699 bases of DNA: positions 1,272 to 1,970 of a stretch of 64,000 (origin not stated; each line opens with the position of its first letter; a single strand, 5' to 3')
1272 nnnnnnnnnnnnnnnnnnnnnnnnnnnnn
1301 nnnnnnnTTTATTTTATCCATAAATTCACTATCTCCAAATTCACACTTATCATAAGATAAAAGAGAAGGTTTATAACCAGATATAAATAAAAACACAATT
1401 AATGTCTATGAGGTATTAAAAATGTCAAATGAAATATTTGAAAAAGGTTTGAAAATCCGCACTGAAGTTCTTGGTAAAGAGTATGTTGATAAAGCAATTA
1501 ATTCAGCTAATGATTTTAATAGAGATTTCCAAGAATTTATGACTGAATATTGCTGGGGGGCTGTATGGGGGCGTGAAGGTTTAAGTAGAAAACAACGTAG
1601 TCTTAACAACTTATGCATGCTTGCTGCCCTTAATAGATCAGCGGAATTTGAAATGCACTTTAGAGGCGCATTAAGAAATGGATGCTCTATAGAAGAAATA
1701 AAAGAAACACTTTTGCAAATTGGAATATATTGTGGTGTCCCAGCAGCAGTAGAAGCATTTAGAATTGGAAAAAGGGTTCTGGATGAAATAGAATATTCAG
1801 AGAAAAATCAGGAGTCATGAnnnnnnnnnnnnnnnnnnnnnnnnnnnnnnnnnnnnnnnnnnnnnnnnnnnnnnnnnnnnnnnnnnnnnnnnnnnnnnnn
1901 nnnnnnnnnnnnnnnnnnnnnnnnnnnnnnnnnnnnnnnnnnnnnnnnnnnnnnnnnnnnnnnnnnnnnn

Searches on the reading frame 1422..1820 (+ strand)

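Call 27: search_protein_families(library=pfam, proteins=[window:1422-1820:+], max_evalue=0.00001)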
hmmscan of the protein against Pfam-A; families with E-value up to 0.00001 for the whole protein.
window:1422-1820:+ (132 aa): 1 family
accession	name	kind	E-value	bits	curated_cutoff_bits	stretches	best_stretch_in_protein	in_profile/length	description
PF02627.25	CMD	-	3.8e-21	75.3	23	1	35-116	2-82/84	Carboxymuconolactone decarboxylase family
